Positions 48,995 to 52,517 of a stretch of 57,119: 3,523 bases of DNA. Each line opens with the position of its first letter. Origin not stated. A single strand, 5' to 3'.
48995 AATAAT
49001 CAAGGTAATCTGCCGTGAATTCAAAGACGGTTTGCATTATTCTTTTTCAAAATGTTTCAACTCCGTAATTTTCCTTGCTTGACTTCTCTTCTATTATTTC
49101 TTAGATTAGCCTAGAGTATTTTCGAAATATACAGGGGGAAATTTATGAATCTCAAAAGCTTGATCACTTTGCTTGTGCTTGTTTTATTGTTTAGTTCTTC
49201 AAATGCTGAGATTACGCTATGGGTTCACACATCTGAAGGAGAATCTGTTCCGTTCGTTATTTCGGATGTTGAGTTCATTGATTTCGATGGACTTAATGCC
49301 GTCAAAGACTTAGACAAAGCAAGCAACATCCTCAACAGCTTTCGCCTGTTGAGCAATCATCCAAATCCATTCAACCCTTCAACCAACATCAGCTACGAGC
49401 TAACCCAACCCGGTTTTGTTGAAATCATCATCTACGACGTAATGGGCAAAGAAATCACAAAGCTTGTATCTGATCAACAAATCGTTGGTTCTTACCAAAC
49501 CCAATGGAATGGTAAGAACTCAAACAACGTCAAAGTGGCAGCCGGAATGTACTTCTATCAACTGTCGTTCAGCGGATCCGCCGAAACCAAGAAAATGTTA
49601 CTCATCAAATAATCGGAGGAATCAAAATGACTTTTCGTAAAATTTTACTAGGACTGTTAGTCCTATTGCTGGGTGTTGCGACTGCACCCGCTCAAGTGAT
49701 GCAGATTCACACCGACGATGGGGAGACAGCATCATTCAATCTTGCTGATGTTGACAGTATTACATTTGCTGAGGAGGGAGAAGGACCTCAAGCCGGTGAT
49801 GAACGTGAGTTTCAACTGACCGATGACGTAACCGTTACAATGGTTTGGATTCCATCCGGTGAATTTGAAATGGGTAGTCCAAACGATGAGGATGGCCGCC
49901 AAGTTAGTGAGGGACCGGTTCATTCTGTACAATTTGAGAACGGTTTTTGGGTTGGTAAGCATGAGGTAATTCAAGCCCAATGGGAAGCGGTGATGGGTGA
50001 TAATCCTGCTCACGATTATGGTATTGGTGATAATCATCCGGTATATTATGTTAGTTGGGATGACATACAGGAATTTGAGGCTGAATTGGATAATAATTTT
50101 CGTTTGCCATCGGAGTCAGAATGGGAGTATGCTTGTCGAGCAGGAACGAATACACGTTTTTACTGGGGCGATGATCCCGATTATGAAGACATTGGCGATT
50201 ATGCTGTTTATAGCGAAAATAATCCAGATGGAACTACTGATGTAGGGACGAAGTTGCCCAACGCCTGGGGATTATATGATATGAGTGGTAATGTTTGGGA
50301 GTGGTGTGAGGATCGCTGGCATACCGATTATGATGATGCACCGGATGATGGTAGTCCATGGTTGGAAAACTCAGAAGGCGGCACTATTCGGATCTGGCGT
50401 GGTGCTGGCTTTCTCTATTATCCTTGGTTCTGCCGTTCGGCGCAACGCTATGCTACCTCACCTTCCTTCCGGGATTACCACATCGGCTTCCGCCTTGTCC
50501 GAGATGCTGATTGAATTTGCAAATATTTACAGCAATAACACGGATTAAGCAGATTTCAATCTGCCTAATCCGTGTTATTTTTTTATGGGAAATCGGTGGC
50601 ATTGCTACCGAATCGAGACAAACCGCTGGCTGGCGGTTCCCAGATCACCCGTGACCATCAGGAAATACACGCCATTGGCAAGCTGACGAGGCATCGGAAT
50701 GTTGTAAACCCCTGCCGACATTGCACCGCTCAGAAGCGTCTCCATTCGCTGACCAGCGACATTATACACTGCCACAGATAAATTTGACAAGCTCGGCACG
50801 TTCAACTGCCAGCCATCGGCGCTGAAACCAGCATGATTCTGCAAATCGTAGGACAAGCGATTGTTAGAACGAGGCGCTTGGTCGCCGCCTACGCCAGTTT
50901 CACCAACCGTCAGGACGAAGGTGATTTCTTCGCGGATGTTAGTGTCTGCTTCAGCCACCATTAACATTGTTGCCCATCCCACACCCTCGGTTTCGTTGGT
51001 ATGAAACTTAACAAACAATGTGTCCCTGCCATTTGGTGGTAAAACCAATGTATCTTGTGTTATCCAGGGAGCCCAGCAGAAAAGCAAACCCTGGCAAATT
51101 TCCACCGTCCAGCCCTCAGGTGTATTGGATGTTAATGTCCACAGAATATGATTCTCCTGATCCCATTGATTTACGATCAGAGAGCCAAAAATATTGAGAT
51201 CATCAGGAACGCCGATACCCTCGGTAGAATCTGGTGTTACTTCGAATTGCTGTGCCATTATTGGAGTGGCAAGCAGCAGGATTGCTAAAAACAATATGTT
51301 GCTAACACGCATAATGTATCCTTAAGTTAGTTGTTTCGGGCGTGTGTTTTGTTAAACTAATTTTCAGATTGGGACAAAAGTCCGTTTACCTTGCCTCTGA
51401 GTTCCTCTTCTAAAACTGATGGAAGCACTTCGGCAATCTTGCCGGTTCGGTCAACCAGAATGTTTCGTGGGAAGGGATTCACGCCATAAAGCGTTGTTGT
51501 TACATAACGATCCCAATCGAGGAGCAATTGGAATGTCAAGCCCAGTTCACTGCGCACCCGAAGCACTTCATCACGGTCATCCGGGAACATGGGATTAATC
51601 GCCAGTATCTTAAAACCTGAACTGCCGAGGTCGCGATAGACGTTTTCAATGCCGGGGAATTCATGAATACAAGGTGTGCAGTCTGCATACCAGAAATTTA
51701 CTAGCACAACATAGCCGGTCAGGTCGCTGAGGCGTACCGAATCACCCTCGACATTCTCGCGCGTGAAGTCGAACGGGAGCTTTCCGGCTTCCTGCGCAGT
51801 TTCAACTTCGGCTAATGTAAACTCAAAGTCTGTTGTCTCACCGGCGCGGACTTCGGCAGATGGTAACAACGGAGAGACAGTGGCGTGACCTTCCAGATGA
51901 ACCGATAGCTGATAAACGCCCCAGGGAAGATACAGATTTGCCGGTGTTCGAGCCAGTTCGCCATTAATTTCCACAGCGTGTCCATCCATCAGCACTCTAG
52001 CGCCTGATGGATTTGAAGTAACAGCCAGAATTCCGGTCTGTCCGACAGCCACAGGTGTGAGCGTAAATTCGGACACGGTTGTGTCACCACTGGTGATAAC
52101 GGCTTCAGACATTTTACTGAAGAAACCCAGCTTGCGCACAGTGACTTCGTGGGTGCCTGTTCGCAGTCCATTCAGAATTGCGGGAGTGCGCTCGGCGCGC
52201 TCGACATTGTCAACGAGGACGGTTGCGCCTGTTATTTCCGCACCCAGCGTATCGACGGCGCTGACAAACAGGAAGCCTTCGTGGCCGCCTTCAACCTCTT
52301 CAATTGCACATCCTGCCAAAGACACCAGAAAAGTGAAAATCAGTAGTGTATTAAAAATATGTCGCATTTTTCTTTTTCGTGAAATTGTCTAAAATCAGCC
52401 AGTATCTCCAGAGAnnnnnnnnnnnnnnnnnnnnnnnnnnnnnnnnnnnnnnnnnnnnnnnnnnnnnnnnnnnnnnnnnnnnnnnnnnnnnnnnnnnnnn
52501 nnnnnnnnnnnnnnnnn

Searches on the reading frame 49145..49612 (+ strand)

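Call 6: search_protein_families(library=ncbifam, proteins=[window:49145-49612:+], max_evalue=0.01)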
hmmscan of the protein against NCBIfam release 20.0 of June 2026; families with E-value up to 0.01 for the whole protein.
window:49145-49612:+ (155 aa): 7 families
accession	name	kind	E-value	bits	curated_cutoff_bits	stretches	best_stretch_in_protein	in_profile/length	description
TIGR04183.1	Por_Secre_tail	domain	4.5e-09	36.2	23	1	73-152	3-70/72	T9SS type A sorting domain-containing protein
NF033707.1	T9SS_sortase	equivalog_domain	1.8e-08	32.5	420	1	69-149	999-1084/1095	type IX secretion system sortase PorU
NF052323.1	T9SSA_dep_M6i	equivalog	7.5e-07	27.5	600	1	56-149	946-1033/1043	T9SS-dependent M6-like inactivated metalloprotease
NF038113.1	T9SSA_dep_M36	equivalog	1.7e-06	26.5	885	1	59-152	784-867/869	T9SS-dependent M36 family metallopeptidase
NF005176.1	PRK06655.1-1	equivalog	4.9e-05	23.3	230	1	92-147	99-154/197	flagellar hook assembly protein FlgD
NF009277.0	PRK12634.1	equivalog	0.00052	20.2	333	1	87-137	119-169/221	flagellar basal body rod modification protein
NF052228.1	T9SS_PorZ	equivalog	0.0032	16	260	1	93-148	698-748/757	type IX secretion system anionic LPS delivery protein PorZ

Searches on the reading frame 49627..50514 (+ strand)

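Call 6: search_protein_families(library=ncbifam, proteins=[window:49627-50514:+], max_evalue=0.01)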
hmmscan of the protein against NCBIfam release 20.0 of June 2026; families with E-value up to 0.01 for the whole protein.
window:49627-50514:+ (295 aa): 8 families
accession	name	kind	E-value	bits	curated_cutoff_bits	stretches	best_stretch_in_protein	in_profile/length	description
NF051459.1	pyoverdine_PvdO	equivalog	7.6e-42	143.3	500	1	70-293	34-279/280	dihydropyoverdine dehydrogenase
TIGR03525.2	GldK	equivalog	9.7e-21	74.5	350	2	153-293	251-406/408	T9SS ring complex lipoprotein PorK/GldK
NF041186.1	SenA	equivalog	1.3e-09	37.9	420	1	133-291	267-381/382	selenoneine synthase SenA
TIGR03440.2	egtB_TIGR03440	equivalog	2.2e-09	36.9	360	1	135-290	272-412/413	ergothioneine biosynthesis protein EgtB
TIGR03524.1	GldJ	equivalog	5.9e-09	35.1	458.2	1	188-238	322-372/559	gliding motility lipoprotein GldJ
TIGR02171.1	Fb_sc_TIGR02171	subfamily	2.1e-08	32.6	544.35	1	156-238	157-224/912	TIGR02171 family lipoprotein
TIGR03530.1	GldJ_short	equivalog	1.1e-06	27.9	382.9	0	156-178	208-230/396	gliding motility lipoprotein GldJ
TIGR04344.1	ovoA_Nterm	equivalog_domain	0.00014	20.8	400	1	153-290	315-443/444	5-histidylcysteine sulfoxide synthase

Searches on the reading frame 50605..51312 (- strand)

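Call 3: search_protein_families(library=pfam, proteins=[window:50605-51312:-], max_evalue=0.1)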
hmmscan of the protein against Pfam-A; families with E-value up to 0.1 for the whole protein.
window:50605-51312:- (235 aa): 2 families
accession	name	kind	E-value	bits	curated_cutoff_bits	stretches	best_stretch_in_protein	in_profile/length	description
PF18962.6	Por_Secre_tail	-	0.019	15.7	27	1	174-231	18-73/75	Secretion system C-terminal sorting domain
PF13860.13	FlgD_ig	-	0.033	14.6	27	1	167-220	13-73/79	FlgD Ig-like domain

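Call 6: search_protein_families(library=ncbifam, proteins=[window:50605-51312:-], max_evalue=0.01)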
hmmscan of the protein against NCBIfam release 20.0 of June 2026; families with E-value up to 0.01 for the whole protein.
window:50605-51312:- (235 aa): 1 family
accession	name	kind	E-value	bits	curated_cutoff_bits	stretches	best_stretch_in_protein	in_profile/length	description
TIGR04183.1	Por_Secre_tail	domain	9.6e-07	28.7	23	1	170-232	13-70/72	T9SS type A sorting domain-containing protein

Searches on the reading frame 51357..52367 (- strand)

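Call 3: search_protein_families(library=pfam, proteins=[window:51357-52367:-], max_evalue=0.1)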
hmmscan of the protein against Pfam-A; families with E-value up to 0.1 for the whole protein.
window:51357-52367:- (336 aa): 7 families
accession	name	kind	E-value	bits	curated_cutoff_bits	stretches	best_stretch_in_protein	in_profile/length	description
PF00578.27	AhpC-TSA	-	1.8e-17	63.9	26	1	200-313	7-123/124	AhpC/TSA family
PF08308.17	PEGA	-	2.2e-16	59.9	20.8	2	112-187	2-69/71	PEGA domain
PF08534.16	Redoxin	-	2.8e-14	53.6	26.6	1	196-314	5-131/148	Redoxin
PF13620.12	CarboxypepD_reg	-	1.3e-06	29.1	32.3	1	38-104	7-82/82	Carboxypeptidase regulatory-like domain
PF13905.12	Thioredoxin_8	-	1.3e-05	25.9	27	1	220-311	3-94/94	Thioredoxin-like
PF00255.25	GSHPx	-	0.015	15.3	27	1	199-257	2-59/108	Glutathione peroxidase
PF02630.20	SCO1-SenC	-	0.042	14.2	22.8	1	200-254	3-58/134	SCO1/SenC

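Call 6: search_protein_families(library=ncbifam, proteins=[window:51357-52367:-], max_evalue=0.01)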
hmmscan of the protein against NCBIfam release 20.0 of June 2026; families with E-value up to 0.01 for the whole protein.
window:51357-52367:- (336 aa): 9 families
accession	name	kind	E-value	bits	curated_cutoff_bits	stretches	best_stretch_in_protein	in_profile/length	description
NF002854.0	PRK03147.1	subfamily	4.8e-21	75.4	170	1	189-317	33-158/176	thiol-disulfide oxidoreductase ResA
NF047696.1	ThlDiSintTplARhiz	equivalog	3.2e-13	50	230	1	185-258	65-137/219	thiol:disulfide interchange protein TlpA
TIGR00385.1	dsbE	subfamily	1.3e-08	34.7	123.15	1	218-312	63-151/173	DsbE family thiol:disulfide interchange protein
NF041202.1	StoA_CxxC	exception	1.8e-06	27.9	210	1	190-313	26-146/163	endospore biogenesis thiol-disulfide oxidoreductase StoA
NF052345.1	S_layer_anammox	exception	6.9e-06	23.7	1400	1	40-136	1323-1429/1596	Kustd1514 family S-layer glycoprotein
NF006960.0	PRK09437.1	equivalog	0.00011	22.2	140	1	193-292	5-102/156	thioredoxin-dependent thiol peroxidase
NF041054.1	WAxxUGC_long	equivalog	0.00055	19.3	300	1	202-311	88-194/354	ResA-like WAxxUGC motif-containing protein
TIGR02540.1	gpx7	equivalog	0.0045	16.8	207.3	1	199-257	3-61/153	putative glutathione peroxidase Gpx7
NF011941.0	PRK15412.1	equivalog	0.0053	16.3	359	1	218-312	68-156/185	thiol:disulfide interchange protein DsbE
